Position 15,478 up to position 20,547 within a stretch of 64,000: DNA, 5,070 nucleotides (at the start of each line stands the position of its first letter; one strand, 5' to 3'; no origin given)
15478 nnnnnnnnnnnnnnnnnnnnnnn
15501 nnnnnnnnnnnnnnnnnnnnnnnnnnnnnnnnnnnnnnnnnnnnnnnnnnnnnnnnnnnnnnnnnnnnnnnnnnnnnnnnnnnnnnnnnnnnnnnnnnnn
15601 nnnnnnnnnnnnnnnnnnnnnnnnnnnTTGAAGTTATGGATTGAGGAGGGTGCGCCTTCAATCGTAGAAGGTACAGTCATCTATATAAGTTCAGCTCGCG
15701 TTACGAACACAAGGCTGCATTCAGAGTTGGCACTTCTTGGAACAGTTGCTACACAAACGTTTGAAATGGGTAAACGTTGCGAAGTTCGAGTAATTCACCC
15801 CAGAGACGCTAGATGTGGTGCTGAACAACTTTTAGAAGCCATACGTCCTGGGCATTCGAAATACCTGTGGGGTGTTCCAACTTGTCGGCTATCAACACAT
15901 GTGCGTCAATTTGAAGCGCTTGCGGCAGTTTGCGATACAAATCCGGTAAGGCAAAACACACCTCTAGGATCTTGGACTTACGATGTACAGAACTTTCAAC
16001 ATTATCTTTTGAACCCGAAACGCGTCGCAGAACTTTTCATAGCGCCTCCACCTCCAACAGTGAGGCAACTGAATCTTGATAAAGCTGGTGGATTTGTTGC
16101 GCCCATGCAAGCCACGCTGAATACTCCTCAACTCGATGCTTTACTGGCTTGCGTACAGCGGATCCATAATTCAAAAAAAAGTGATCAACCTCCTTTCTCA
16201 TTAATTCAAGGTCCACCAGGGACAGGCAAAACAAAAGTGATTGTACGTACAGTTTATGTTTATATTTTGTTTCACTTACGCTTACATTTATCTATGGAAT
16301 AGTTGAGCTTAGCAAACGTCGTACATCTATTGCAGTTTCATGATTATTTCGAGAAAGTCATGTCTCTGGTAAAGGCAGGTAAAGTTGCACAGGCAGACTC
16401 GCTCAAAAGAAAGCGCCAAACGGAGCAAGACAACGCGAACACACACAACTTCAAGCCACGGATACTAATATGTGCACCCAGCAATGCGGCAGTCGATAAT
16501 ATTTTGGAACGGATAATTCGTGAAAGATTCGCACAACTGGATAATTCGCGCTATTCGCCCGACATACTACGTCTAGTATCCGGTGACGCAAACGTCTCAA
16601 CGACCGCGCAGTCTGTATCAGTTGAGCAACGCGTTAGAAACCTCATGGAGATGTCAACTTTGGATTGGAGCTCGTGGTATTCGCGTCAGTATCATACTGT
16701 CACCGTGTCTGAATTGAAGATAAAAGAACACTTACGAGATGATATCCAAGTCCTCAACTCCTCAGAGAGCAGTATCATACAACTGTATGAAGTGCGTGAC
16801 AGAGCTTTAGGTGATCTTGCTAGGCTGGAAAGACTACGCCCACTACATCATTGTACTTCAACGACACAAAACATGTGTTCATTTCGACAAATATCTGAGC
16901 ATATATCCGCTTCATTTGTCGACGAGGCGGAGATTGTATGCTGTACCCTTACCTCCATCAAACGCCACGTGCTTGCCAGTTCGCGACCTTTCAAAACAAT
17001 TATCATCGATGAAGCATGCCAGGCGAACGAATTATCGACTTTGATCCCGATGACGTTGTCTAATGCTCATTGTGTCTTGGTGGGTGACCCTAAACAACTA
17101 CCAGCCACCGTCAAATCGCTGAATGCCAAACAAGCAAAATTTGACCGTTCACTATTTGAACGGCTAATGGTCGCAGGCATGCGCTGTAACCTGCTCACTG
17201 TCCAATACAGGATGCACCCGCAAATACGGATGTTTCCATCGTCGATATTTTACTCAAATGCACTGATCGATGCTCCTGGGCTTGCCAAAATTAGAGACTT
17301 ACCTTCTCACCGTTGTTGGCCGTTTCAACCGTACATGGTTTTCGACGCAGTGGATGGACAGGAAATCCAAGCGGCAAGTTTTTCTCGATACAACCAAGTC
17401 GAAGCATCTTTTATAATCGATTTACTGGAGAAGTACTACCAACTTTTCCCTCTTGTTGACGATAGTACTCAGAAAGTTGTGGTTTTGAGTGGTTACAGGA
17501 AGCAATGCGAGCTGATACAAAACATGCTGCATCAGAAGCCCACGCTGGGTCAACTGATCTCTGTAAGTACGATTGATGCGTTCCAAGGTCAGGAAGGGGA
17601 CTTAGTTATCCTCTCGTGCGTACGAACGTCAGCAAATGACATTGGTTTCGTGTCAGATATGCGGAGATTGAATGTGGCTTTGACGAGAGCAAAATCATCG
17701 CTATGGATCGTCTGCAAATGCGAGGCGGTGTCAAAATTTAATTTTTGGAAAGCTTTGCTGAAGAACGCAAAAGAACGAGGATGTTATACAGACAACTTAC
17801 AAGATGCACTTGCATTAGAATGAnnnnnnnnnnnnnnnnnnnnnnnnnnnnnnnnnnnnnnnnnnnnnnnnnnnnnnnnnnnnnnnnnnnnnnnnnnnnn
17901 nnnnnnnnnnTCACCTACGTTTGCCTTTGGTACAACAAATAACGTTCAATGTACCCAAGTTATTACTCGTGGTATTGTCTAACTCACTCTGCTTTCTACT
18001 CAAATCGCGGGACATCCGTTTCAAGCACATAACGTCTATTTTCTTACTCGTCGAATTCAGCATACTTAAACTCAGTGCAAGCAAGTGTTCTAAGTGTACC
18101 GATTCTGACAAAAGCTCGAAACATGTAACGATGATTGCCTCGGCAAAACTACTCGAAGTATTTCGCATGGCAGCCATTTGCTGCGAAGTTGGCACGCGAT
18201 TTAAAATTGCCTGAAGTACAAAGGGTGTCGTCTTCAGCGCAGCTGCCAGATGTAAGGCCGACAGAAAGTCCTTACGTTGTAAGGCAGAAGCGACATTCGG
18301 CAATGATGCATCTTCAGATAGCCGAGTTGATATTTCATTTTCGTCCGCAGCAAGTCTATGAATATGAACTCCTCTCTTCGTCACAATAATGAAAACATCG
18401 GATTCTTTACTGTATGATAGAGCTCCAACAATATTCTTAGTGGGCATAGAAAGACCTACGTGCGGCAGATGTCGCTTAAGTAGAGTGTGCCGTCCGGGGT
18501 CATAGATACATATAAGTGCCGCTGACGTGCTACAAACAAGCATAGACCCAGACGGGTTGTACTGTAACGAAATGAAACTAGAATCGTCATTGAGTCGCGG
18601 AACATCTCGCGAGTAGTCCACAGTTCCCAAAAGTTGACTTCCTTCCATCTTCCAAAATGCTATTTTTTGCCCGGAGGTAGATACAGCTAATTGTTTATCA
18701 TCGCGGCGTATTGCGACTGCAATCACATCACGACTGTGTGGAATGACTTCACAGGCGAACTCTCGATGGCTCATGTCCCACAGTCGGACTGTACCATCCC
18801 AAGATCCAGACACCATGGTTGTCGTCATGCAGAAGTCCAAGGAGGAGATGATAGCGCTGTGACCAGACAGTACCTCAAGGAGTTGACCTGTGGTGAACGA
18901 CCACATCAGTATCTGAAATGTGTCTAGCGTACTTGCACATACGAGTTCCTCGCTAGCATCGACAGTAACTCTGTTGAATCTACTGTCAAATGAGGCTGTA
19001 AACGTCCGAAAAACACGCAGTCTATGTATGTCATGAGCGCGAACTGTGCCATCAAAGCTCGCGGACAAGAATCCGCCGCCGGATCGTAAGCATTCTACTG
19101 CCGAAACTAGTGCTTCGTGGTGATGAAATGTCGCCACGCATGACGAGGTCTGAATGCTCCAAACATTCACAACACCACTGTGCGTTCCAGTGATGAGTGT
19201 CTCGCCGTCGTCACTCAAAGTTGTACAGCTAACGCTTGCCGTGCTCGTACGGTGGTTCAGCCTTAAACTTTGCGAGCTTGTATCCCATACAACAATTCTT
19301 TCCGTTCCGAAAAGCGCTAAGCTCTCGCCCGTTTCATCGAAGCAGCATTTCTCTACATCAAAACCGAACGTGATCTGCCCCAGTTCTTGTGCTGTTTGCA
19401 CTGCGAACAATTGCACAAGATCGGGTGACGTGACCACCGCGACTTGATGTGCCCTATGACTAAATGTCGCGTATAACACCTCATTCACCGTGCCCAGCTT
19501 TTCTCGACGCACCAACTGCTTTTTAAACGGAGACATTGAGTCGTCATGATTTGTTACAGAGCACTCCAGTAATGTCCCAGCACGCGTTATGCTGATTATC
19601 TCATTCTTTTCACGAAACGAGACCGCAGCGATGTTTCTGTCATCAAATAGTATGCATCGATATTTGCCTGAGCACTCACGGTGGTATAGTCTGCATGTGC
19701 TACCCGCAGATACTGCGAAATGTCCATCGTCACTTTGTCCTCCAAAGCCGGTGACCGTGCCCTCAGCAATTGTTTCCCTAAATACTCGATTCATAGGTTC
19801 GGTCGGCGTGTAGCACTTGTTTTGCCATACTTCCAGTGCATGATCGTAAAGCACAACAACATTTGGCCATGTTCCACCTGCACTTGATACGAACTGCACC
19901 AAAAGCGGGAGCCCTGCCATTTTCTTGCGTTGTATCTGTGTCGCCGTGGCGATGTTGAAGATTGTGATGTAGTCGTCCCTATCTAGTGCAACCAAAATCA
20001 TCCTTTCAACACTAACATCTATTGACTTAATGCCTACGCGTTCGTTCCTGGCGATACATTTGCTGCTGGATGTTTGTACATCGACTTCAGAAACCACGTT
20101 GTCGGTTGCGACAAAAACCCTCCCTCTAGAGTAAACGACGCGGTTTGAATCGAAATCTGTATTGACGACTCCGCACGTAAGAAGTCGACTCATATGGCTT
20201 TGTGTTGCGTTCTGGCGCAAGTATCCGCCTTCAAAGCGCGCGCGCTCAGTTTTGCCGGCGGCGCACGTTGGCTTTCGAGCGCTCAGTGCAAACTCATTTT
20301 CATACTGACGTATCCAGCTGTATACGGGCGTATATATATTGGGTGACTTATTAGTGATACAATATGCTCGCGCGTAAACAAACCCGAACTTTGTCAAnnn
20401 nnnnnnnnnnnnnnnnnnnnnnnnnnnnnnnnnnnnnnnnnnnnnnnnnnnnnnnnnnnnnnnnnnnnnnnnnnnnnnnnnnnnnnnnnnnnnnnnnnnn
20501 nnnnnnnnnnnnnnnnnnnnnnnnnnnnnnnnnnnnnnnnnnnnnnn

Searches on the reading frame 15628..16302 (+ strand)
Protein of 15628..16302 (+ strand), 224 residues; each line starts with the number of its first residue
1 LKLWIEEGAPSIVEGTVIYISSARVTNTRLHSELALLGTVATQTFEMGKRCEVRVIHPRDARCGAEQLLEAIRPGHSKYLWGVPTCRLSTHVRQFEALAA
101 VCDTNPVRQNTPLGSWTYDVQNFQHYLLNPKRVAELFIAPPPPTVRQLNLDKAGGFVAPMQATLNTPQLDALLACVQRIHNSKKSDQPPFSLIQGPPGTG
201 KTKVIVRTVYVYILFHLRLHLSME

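Call 56: search_protein_families(library=pfam, proteins=[window:15628-16302:+], max_evalue=0.00001)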
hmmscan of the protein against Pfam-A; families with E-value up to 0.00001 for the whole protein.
window:15628-16302:+ (224 aa): 1 family
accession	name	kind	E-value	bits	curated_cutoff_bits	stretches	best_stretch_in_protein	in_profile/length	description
PF13086.12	AAA_11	-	8.7e-08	32.7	27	1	164-210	2-39/257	AAA domain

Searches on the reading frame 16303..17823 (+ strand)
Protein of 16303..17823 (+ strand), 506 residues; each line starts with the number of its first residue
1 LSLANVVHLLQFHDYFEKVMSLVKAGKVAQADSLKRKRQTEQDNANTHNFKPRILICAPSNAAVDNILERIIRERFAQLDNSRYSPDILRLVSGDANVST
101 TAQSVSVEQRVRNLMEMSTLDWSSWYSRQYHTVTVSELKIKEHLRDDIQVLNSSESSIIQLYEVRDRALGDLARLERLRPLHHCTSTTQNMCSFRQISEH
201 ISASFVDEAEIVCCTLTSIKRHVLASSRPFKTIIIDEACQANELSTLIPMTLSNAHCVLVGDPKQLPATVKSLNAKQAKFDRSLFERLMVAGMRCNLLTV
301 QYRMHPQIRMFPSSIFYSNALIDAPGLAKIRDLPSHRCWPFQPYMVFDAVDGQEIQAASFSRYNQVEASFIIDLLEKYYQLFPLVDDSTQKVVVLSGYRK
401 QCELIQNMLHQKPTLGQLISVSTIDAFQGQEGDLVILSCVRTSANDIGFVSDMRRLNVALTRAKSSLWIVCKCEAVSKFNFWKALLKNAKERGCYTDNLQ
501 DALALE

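Call 56: search_protein_families(library=pfam, proteins=[window:16303-17823:+], max_evalue=0.00001)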
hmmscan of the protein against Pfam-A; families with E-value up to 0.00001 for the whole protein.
window:16303-17823:+ (506 aa): 3 families
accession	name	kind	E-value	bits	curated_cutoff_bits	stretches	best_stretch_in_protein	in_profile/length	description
PF13087.12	AAA_12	-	2.7e-57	194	27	1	281-473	2-194/195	AAA domain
PF13086.12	AAA_11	-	1.5e-54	186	27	1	42-272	45-256/257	AAA domain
PF01443.25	Viral_helicase1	-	1.8e-08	34.9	21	0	213-289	44-120/228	Viral superfamily 1 RNA helicase core domain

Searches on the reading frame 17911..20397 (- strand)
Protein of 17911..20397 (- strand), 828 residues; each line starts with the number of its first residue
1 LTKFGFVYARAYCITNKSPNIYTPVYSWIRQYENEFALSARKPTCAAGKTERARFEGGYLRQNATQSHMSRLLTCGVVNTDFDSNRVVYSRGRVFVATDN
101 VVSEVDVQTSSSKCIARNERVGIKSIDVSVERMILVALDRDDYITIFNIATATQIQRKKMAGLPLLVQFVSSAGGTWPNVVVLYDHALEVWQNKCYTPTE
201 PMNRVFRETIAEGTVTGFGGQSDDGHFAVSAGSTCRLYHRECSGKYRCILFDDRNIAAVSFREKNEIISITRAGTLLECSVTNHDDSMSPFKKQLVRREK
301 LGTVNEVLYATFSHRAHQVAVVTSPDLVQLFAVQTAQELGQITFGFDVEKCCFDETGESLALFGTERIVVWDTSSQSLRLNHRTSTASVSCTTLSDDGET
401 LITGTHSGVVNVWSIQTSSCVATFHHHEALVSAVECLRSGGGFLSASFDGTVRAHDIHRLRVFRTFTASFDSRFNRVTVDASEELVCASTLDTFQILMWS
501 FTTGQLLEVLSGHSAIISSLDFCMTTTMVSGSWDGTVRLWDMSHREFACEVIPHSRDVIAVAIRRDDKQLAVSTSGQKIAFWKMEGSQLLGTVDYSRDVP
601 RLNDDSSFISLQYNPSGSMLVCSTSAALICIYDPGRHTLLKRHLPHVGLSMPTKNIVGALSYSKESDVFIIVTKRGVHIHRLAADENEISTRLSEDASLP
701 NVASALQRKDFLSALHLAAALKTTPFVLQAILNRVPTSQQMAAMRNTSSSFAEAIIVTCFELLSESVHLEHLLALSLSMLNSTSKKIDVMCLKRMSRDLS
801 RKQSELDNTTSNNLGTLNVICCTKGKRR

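Call 56: search_protein_families(library=pfam, proteins=[window:17911-20397:-], max_evalue=0.00001)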
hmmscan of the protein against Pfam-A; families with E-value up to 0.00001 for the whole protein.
window:17911-20397:- (828 aa): 27 families (the best 25 are shown)
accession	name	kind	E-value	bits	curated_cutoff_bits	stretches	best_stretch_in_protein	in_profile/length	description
PF25174.1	Beta-prop_THOC3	-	3e-34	118.7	305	2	300-459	84-244/272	THOC3 beta-propeller domain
PF24814.1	WD40_Prp19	-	5.4e-31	108.1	320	2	484-638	20-168/281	Prp19 WD40 domain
PF25173.1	Beta-prop_WDR3_1st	-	3.9e-29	102.1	154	2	449-584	50-184/184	WDR3 first beta-propeller domain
PF24817.1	WD40_WDHD1_1st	-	1.4e-25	90.6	109.9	3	434-640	50-257/291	WDHD1 first WD40 domain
PF24807.1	WD40_CDC20-Fz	-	1.6e-23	83.9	200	2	365-460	28-123/292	CDC20/Fizzy WD40 domain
PF24796.1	WDR55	-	1.4e-21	77.3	200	1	348-585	56-294/296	WDR55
PF25175.1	Beta-prop_WDR5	-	8.9e-21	74.8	250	2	482-644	64-218/296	WDR5 beta-propeller domain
PF23414.1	Beta-prop_EML_2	-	4e-20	72.7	90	3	526-673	11-143/266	Echinoderm microtubule-associated protein second beta-propeller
PF24805.1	EIF3I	-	1e-17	64.7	200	1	314-479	62-237/324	EIF3I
PF23409.1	Beta-prop_EML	-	2e-17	64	88.2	2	494-641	41-191/267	Echinoderm microtubule-associated protein first beta-propeller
PF00400.38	WD40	-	6.8e-17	61.6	27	1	504-541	1-39/39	WD domain, G-beta repeat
PF25172.1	Beta-prop_WDR3_2nd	-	1.4e-14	54.5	140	1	347-584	1-246/293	WDR3 second beta-propeller domain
PF24782.2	WD40_MABP1-WDR62_2nd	-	3.2e-14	53.1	290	1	445-541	242-340/341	MABP1/WDR62 second WD40 domain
PF25391.1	WD40_Gbeta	-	1.3e-12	47.8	150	1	349-541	147-340/340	G protein beta WD-40 repeat protein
PF25168.1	Beta-prop_WDR36-Utp21_2nd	-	4e-12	46.5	84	1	383-544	109-271/335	WDR36/Utp21 second beta-propeller domain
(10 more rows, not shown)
